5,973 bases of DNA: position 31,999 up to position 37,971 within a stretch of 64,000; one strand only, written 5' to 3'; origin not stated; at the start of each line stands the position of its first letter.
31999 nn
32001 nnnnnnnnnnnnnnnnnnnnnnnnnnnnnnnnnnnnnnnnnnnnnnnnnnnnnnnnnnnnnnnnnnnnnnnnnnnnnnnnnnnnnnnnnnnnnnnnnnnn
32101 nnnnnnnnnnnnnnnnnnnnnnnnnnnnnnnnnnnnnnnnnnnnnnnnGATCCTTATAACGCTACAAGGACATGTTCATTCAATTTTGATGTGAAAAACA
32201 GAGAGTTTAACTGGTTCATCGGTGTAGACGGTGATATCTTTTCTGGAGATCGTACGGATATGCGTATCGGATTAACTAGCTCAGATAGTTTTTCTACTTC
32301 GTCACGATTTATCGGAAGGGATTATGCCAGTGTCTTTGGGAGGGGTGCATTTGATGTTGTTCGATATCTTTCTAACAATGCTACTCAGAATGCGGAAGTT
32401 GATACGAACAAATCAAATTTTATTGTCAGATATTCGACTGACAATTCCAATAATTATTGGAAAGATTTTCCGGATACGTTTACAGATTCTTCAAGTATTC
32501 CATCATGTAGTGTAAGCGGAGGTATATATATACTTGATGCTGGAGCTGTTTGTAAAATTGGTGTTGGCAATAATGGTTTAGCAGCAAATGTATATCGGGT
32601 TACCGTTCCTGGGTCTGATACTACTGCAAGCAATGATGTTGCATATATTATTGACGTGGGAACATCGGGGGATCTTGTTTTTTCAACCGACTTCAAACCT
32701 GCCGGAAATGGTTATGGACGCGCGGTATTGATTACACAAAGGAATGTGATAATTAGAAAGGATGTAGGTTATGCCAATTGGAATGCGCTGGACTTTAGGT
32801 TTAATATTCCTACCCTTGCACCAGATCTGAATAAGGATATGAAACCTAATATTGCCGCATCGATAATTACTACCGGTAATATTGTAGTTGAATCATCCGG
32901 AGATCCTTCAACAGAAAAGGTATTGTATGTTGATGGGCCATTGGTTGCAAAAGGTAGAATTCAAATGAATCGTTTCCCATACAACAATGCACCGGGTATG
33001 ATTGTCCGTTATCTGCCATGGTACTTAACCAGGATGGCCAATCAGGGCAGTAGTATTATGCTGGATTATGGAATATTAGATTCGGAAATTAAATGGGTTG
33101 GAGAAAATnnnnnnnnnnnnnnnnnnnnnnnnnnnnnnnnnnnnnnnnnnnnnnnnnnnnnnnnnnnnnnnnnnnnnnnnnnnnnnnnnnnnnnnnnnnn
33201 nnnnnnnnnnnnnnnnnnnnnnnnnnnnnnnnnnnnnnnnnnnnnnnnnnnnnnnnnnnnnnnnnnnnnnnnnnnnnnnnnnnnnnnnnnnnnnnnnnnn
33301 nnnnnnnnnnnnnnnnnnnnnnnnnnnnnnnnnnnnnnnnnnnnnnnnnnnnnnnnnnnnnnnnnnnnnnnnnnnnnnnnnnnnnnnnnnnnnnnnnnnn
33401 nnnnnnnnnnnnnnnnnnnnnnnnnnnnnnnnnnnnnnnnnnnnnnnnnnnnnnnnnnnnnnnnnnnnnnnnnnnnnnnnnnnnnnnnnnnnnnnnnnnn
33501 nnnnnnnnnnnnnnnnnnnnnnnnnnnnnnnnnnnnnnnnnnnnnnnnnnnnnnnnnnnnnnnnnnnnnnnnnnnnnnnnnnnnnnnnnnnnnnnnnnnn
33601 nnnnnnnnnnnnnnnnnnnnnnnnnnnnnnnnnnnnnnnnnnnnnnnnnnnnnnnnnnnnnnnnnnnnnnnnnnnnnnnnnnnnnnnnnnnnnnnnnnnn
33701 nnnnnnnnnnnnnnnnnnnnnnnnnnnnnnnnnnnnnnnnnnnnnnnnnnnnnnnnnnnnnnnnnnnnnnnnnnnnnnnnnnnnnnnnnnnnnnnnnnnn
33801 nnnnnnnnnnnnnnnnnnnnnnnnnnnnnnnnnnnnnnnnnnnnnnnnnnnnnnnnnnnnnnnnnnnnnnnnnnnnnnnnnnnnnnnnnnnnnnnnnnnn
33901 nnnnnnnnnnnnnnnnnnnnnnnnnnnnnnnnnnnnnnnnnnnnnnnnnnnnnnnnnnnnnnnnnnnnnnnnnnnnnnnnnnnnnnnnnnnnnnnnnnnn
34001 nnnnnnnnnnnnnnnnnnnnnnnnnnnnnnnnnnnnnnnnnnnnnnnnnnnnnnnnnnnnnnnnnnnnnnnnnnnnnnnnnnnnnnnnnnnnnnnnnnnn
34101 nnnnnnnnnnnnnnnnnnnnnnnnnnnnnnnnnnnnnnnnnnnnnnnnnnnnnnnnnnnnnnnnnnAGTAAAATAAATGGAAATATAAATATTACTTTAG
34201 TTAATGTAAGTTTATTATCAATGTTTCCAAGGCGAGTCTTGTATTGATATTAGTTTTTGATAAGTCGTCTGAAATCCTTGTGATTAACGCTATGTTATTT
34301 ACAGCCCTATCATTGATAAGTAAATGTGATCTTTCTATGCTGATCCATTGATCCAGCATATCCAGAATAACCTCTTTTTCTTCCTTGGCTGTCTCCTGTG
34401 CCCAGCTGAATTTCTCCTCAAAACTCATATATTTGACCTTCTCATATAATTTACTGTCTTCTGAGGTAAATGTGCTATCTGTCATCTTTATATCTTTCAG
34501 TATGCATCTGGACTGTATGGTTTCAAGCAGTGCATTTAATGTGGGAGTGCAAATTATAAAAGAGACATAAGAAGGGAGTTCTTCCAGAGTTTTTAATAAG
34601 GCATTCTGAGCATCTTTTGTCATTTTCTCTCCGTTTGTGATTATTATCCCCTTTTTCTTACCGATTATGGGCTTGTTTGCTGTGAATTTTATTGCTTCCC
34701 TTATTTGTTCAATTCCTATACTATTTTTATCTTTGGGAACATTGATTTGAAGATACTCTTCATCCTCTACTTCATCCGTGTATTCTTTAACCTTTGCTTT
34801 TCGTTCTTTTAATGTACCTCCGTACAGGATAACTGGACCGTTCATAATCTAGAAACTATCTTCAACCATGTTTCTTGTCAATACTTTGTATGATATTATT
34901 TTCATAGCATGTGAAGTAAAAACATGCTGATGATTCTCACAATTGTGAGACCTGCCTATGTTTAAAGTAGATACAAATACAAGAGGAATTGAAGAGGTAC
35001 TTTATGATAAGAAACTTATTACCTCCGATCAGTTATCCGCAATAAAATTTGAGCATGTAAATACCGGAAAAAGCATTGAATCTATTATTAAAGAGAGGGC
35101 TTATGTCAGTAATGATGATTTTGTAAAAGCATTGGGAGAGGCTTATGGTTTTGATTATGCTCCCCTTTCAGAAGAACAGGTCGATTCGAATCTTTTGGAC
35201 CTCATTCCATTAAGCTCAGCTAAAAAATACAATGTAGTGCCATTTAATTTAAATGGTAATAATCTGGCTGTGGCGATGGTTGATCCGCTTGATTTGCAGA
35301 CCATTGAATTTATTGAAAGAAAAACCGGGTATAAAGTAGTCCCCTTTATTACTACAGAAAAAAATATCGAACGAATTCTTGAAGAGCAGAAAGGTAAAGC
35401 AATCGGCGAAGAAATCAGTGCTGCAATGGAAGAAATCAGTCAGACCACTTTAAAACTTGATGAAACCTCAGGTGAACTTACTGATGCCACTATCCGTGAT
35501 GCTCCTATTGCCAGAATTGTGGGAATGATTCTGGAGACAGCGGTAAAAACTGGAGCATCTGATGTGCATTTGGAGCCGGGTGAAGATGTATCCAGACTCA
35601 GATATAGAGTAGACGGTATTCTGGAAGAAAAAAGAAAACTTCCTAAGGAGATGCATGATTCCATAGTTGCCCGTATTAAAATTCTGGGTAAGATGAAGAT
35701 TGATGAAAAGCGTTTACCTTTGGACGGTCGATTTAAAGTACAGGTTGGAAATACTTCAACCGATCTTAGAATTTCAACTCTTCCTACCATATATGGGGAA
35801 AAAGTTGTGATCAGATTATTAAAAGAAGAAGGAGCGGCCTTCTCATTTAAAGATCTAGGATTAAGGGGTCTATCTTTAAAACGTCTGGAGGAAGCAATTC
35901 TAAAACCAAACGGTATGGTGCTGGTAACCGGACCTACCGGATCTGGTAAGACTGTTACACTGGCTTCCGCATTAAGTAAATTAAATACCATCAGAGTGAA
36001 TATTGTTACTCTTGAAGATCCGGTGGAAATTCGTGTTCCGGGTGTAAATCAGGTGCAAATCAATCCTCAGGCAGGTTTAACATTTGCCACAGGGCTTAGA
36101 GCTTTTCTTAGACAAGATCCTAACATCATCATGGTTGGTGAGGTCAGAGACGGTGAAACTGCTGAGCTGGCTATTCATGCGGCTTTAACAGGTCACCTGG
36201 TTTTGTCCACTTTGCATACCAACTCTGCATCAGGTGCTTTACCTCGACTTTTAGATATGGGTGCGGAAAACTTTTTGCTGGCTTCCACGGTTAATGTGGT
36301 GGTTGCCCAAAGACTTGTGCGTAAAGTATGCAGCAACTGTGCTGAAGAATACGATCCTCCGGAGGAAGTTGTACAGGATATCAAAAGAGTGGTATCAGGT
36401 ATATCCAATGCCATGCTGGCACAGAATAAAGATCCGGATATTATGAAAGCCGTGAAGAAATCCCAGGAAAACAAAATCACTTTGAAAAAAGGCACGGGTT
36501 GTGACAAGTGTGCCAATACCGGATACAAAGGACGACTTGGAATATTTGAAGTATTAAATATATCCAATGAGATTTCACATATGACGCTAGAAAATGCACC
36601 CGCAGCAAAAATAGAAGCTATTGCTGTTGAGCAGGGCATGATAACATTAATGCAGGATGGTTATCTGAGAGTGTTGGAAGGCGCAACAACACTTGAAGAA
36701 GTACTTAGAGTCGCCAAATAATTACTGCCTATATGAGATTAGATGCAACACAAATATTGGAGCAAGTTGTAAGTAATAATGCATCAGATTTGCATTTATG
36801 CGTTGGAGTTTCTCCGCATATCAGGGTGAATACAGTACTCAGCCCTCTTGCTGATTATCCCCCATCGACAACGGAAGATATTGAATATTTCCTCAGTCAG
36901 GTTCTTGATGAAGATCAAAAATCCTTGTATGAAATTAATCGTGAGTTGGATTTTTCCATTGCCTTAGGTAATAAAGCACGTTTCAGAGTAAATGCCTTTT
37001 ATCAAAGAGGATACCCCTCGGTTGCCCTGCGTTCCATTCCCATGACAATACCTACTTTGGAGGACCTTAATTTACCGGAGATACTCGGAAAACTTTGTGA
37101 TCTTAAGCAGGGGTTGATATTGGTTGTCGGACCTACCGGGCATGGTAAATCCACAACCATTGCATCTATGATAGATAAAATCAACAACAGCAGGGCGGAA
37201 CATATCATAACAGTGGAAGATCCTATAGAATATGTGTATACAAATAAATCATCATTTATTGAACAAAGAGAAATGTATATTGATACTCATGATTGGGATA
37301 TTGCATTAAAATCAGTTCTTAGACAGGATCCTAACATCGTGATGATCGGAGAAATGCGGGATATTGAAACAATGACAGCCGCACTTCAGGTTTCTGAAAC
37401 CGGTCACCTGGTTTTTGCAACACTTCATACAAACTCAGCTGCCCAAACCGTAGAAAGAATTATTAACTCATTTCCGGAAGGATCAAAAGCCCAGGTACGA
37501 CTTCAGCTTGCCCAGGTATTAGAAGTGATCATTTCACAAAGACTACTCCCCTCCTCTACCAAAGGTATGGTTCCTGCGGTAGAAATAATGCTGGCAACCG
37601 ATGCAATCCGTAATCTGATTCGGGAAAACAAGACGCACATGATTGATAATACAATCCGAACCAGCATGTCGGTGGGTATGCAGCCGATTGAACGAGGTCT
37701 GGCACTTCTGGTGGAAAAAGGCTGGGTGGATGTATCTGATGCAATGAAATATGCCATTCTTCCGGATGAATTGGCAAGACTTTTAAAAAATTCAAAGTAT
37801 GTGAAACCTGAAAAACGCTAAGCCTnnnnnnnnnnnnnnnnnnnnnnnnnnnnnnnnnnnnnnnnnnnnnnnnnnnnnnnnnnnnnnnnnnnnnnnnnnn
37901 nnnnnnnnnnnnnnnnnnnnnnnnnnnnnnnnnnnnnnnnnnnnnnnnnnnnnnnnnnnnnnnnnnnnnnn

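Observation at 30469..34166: A large Cys-rich PA14/Ig-repeat protein plus a PilX-like gene directly upstream of the pilus operon: a candidate tip adhesin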

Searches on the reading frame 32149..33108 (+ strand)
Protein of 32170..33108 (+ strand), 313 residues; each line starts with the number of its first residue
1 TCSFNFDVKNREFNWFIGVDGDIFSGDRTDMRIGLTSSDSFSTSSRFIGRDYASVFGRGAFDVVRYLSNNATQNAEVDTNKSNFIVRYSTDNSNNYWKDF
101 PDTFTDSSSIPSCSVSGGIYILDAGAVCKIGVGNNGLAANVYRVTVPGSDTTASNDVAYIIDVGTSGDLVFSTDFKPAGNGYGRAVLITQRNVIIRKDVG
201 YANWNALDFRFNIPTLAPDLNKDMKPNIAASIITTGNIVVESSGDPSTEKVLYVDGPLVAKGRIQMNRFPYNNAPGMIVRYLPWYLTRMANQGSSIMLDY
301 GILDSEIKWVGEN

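Call 30: search_protein_families(library=pfam, proteins=[window:32170-33108:+], max_evalue=10)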
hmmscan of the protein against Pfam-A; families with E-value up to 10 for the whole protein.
window:32170-33108:+ (313 aa): 0 families

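Call 33: find_homologous_proteins(query=A2, max_evalue=0.01)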
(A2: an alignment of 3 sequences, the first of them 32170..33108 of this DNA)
Query A2 (3 sequences): 4559 candidates shared short words with the query, none scored E <= 0.01.

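Call 53: search_solved_structures(query=A4, max_evalue=10)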
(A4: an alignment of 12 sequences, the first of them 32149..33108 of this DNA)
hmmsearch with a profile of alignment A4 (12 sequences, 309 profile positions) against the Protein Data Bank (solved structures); distinct sequences matched with E-value up to 10: 2.
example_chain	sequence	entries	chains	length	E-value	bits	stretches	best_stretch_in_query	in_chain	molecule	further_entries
3dez_A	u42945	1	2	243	0.13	14.5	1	18-71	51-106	Orotate phosphoribosyltransferase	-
2aee_A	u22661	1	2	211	0.17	14.1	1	18-71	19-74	Orotate phosphoribosyltransferase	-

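Call 54: search_protein_families(library=pfam, alignment_id=A4, max_evalue=1)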
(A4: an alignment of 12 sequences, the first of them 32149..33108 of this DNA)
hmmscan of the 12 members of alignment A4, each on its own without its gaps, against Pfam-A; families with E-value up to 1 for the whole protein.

A. member 1, window:32149-33108:+ (320 aa): 0 families

B. families by the number of members that match (of 12 scanned): 7 families
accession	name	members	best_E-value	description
PF23981.1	DUF7305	3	0.011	Domain of unknown function (DUF7305)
PF21786.3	Bflower_3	1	0.01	6-fold beta flower protein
PF09892.16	DUF2119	1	0.04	Uncharacterized protein conserved in archaea (DUF2119)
PF12445.13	FliC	1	0.053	Flagellin protein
PF17845.7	FbpC_C_terminal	1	0.1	FbpC C-terminal regulatory nucleotide binding domain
PF15409.12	PH_8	1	0.11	Pleckstrin homology domain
PF14728.12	PTHB1_GAE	1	0.22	PTHB1 GAE domain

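Call 81: find_related_loci(query=A7, collection=metagenome_contigs, flank=5000)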
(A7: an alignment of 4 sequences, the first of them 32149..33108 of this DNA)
Query A7 (320 aa) in metagenome_contigs; peptide patterns used: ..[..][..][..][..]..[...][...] (x = any residue, [..] = any of these).
81 stretches matched a pattern, but none encodes a relative of the query by tblastn (E <= 1e-3).

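Call 103: find_related_loci(query=A9, collection=metagenome_contigs, flank=5000)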
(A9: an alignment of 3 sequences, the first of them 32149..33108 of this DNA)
Query A9 (320 aa) in metagenome_contigs; peptide patterns used: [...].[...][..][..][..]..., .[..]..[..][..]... (x = any residue, [..] = any of these).
102 stretches matched a pattern, but none encodes a relative of the query by tblastn (E <= 1e-3).

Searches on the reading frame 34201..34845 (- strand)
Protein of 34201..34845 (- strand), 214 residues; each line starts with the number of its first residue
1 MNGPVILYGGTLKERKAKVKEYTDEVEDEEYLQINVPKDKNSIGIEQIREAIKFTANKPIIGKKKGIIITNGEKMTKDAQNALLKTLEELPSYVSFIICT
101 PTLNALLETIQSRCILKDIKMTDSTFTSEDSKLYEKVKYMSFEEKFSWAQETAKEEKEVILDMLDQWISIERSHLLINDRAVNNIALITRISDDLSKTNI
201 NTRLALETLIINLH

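Call 4: search_protein_families(library=pfam, proteins=[window:34201-34845:-], max_evalue=0.1)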
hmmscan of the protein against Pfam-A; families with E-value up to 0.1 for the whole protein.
window:34201-34845:- (214 aa): 2 families
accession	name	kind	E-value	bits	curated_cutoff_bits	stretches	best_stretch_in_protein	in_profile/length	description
PF13177.12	DNA_pol3_delta2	-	4.1e-23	82.6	27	1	36-120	74-158/161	DNA polymerase III, delta subunit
PF06144.19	DNA_pol3_delta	-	0.0029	18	21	1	11-104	10-105/124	DNA polymerase III, delta subunit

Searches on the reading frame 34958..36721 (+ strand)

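Call 4: search_protein_families(library=pfam, proteins=[window:34958-36721:+], max_evalue=0.1)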
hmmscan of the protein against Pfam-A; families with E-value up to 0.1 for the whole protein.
window:34958-36721:+ (587 aa): 18 families
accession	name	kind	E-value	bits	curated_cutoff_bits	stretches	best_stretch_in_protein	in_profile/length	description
PF00437.27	T2SSE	-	4.5e-129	430.8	24.9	1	181-584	5-370/370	Type II/IV secretion system protein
PF05157.20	MshEN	-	1.5e-18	67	23.1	1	63-143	1-82/90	MshEN domain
PF13401.12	AAA_22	-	0.00071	20.3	27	1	318-353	5-42/130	AAA domain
PF13191.12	AAA_16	-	0.00096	20.1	32.6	1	316-405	21-103/167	AAA ATPase domain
PF12775.13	AAA_7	-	0.0015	18.5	25.8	1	310-348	25-63/181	P-loop containing dynein motor region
PF20720.3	nSTAND3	-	0.0017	18.5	27.2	1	313-358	12-57/155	Novel STAND NTPase 3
PF25199.1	nSTAND_NTPase5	-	0.0089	16.3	34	1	317-344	40-68/145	Novel STAND NTPase 5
PF04851.21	ResIII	-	0.0094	16.3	22.5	1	307-345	12-50/164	Type III restriction enzyme, res subunit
PF13555.12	AAA_29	-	0.015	15.5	27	1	314-335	18-38/61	P-loop containing region of AAA domain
PF09777.14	OSTMP1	-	0.026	14.3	25.8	1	447-519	18-92/240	Osteopetrosis-associated transmembrane protein 1 precursor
PF01637.24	ATPase_2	-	0.028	14.7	33.2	1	303-345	4-47/225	ATPase domain predominantly from Archaea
PF13245.12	AAA_19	-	0.044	14.4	25.1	0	316-346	9-39/134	AAA domain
PF13086.12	AAA_11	-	0.057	13.6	27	0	313-343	12-42/257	AAA domain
PF13173.12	AAA_14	-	0.071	13.6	27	0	319-411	3-86/129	AAA domain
PF14532.12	Sigma54_activ_2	-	0.079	13.6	25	0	314-364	17-66/138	Sigma-54 interaction domain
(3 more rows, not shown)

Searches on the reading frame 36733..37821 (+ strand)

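Call 4: search_protein_families(library=pfam, proteins=[window:36733-37821:+], max_evalue=0.1)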
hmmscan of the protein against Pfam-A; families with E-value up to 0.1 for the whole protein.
window:36733-37821:+ (362 aa): 18 families
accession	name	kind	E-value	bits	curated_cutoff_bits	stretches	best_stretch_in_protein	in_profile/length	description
PF00437.27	T2SSE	-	5.4e-42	144.2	24.9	1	7-274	14-283/370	Type II/IV secretion system protein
PF12775.13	AAA_7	-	0.00047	20.2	25.8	1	104-155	12-62/181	P-loop containing dynein motor region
PF01935.23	DUF87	-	0.00058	20.5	23.2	1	130-266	27-140/220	Helicase HerA, central domain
PF13401.12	AAA_22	-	0.00059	20.6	27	1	125-169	4-40/130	AAA domain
PF04851.21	ResIII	-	0.00083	19.7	22.5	1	125-236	22-139/164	Type III restriction enzyme, res subunit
PF00005.33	ABC_tran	-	0.0071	17.4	25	1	128-253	13-115/137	ABC transporter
PF00448.28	SRP54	-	0.015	15.4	22.7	1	128-161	3-36/196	SRP54-type protein, GTPase domain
PF13173.12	AAA_14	-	0.019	15.4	27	1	127-257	3-120/129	AAA domain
PF13476.12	AAA_23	-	0.021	15.9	27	1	123-144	16-37/201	AAA domain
PF13191.12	AAA_16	-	0.031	15.2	32.6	1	121-160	19-55/167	AAA ATPase domain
PF25199.1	nSTAND_NTPase5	-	0.031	14.6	34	0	125-165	40-80/145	Novel STAND NTPase 5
PF13555.12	AAA_29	-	0.045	13.9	27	0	125-143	20-39/61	P-loop containing region of AAA domain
PF09818.15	ABC_ATPase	-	0.046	13.2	23.2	1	124-177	77-124/283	P-loop domain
PF10412.15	TrwB_AAD_bind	-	0.048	13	20.5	0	126-159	15-48/387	Type IV secretion-system coupling protein DNA-binding domain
PF01580.24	FtsK_SpoIIIE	-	0.075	12.9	24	0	122-147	33-60/221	FtsK/SpoIIIE family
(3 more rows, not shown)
